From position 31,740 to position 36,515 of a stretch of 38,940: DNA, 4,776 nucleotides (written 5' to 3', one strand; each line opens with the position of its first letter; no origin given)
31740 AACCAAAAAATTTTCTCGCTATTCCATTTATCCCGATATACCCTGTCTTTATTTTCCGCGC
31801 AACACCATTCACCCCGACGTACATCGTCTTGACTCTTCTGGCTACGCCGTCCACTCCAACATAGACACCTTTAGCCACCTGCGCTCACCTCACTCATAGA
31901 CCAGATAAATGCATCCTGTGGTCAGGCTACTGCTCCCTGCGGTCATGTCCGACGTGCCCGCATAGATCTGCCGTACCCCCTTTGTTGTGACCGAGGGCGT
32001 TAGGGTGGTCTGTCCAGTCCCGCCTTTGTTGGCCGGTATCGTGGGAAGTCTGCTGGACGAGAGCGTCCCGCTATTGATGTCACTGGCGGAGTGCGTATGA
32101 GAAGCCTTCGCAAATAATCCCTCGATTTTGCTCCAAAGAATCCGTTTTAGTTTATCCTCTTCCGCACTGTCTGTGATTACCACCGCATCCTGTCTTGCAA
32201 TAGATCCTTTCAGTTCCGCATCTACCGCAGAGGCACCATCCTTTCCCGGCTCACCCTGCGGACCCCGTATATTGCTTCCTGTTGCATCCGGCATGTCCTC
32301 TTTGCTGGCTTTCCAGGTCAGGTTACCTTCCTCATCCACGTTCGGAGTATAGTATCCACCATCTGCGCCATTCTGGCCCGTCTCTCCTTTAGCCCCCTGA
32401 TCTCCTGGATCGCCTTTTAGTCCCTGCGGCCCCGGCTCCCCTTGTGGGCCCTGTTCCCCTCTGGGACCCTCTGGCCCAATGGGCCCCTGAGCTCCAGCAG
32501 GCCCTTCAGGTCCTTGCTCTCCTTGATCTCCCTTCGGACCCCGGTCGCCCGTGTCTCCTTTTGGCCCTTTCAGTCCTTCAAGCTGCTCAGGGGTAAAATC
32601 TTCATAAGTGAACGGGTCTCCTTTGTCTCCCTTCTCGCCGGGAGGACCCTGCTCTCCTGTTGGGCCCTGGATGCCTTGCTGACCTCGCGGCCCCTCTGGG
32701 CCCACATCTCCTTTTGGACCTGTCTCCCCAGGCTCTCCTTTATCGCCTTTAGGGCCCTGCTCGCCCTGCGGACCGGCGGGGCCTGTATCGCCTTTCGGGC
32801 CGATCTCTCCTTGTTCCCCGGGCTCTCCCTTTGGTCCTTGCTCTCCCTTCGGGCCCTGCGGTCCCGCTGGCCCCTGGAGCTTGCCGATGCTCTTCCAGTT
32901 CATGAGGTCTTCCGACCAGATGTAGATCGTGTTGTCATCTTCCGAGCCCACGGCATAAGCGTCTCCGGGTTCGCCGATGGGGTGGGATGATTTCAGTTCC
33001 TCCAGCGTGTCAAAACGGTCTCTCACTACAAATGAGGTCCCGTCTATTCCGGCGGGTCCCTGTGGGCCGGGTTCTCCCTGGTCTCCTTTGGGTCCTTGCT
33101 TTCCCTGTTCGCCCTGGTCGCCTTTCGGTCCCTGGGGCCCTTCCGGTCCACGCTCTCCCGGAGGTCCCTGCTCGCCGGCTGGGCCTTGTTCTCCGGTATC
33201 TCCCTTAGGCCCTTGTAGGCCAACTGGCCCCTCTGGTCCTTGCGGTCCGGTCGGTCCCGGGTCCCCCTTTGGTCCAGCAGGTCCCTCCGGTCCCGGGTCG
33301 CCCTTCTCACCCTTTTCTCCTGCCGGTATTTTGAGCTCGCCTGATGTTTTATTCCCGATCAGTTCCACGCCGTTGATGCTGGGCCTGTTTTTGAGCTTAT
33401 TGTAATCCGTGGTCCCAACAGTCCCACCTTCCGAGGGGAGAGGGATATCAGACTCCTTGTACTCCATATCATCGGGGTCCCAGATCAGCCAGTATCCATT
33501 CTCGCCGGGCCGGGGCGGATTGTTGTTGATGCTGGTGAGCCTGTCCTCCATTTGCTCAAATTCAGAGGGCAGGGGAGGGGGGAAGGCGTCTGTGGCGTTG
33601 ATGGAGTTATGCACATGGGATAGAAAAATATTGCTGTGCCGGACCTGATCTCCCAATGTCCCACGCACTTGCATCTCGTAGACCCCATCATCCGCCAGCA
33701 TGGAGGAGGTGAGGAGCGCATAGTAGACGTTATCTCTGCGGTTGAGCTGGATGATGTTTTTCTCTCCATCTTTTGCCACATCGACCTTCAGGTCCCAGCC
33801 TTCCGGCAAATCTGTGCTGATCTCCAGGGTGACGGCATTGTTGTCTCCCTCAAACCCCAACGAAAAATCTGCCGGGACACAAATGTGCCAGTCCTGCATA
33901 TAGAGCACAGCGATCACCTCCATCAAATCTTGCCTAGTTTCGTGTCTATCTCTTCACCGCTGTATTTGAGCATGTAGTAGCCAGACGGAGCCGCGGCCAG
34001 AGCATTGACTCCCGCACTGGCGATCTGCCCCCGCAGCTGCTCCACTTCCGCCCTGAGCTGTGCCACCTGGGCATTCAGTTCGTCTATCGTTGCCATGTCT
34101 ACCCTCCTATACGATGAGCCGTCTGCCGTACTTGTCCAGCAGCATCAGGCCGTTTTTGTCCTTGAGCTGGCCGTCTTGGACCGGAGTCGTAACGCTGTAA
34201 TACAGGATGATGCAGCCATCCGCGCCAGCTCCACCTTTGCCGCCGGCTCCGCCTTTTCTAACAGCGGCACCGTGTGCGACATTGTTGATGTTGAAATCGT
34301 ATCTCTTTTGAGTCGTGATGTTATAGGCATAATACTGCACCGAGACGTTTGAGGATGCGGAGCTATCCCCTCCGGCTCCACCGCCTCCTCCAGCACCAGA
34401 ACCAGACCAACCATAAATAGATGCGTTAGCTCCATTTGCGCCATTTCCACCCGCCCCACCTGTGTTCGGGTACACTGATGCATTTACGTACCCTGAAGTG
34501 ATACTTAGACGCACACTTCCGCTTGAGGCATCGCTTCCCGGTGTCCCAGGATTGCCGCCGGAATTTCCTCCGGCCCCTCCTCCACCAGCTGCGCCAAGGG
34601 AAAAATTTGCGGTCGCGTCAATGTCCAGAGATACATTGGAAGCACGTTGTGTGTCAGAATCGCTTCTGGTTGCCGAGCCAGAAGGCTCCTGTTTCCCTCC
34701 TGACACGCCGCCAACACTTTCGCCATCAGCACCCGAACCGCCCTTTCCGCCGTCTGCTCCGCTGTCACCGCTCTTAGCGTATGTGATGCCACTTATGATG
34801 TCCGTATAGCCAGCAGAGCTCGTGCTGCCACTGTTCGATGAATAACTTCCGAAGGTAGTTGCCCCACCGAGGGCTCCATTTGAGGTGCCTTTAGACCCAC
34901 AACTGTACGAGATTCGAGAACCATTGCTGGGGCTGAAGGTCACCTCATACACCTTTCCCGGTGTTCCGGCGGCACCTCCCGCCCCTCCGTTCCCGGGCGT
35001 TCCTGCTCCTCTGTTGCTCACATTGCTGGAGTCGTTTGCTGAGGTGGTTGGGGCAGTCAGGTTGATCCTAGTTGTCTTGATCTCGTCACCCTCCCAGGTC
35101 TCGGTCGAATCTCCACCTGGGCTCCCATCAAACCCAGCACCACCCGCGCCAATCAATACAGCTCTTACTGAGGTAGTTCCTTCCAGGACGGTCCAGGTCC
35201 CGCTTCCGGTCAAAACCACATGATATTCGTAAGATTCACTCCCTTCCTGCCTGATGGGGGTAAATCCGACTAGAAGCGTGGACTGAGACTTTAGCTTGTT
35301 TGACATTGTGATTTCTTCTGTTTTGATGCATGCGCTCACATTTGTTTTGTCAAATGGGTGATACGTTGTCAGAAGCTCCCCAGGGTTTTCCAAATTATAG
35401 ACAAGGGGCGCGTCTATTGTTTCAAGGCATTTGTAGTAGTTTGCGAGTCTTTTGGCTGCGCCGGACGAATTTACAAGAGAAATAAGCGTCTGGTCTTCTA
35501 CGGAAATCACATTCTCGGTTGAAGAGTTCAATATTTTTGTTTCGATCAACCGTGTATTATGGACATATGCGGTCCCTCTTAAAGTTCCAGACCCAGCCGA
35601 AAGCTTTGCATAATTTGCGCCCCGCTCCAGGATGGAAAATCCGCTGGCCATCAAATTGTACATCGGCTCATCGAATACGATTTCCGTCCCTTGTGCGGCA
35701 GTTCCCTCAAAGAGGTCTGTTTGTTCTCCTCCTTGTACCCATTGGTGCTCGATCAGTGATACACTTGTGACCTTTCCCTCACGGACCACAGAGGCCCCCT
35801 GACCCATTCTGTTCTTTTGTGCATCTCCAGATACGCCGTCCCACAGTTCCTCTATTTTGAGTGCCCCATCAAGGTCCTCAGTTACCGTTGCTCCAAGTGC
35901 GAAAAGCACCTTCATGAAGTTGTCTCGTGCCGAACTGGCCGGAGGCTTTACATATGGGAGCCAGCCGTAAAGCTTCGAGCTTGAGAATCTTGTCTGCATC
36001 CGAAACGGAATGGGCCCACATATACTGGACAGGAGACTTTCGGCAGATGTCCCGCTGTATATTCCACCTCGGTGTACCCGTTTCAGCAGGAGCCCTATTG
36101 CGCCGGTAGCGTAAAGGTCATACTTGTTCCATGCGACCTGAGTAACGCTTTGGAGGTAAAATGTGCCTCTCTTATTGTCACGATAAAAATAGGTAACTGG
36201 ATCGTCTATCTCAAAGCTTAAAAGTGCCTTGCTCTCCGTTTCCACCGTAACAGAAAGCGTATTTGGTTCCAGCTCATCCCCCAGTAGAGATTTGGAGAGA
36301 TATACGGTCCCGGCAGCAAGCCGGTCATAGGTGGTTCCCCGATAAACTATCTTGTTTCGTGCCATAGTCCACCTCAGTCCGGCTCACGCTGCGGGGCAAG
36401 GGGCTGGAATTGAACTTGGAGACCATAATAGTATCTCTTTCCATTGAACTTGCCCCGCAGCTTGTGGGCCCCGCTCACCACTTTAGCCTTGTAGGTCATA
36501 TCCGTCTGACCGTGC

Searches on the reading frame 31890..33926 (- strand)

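Call 72: search_protein_families(library=phrogs, proteins=[window:31890-33926:-], max_evalue=0.00001)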
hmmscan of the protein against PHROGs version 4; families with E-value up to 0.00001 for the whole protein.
window:31890-33926:- (678 aa): 44 families (the best 25 are shown)
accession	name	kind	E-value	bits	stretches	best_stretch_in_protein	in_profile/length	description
phrog_819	-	tail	1.3e-79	269.5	3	196-400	474-682/1024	tail protein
phrog_5073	-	tail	1.5e-66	226.5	3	197-300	255-364/519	tail fiber protein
phrog_6320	-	tail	1.9e-64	219.7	3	201-328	114-244/745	tail fiber protein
phrog_366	-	tail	1.3e-49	170.9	5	204-301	301-388/474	tail fiber protein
phrog_10972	-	tail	1e-44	154.4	5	379-442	163-229/343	tail fiber protein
phrog_8745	-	tail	9.1e-43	146.9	3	185-307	1372-1493/1803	tail fiber protein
phrog_3904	-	tail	4.7e-38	132.1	2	253-382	767-889/1086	tail fiber protein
phrog_1806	-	tail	8.1e-34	118.2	4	379-496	109-230/276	collagen like minor tail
phrog_38806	-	unknown function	6.2e-31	108.8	2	203-286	67-150/285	-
phrog_1658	-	unknown function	1.1e-29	104.9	3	351-410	54-119/239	-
phrog_26246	-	tail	1.8e-27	97.4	3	197-297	104-207/329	tail protein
phrog_17587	-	tail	9.5e-27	94.7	5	212-282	351-421/641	tail fiber protein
phrog_3420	-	unknown function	2.8e-26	92.3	3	408-570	44-213/929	-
phrog_33406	-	tail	5.4e-25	88.8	2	350-445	183-281/651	tail fiber protein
phrog_32409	-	tail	8.6e-24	84.9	1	390-461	190-264/884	tail fiber protein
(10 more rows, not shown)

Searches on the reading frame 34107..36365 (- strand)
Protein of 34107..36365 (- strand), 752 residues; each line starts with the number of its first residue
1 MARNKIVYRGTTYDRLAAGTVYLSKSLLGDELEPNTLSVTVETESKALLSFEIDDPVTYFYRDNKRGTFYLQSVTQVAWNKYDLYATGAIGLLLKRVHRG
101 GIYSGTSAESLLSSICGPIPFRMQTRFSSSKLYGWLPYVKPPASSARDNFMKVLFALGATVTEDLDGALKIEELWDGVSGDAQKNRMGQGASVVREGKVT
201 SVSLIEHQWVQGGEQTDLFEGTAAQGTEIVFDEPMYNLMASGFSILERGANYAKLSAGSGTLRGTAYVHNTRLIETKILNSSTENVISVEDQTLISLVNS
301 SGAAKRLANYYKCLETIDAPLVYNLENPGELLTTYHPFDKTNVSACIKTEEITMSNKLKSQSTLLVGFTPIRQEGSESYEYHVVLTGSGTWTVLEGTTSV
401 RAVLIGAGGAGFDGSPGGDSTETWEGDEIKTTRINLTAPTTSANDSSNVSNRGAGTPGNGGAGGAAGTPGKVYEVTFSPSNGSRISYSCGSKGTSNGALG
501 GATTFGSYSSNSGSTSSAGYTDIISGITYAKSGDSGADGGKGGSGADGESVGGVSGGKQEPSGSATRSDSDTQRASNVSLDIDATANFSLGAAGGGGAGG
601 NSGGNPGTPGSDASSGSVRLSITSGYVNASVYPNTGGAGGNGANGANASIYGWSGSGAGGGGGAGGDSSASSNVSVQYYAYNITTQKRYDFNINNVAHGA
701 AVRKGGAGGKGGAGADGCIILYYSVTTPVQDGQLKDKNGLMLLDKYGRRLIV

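Call 72: search_protein_families(library=phrogs, proteins=[window:34107-36365:-], max_evalue=0.00001)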
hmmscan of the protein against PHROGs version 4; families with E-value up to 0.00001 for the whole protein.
window:34107-36365:- (752 aa): 2 families
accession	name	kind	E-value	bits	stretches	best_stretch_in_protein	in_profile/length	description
phrog_32744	-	unknown function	4.2e-167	558.9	1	4-752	6-748/748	-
phrog_13879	-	unknown function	5.2e-06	26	1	65-333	271-506/571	-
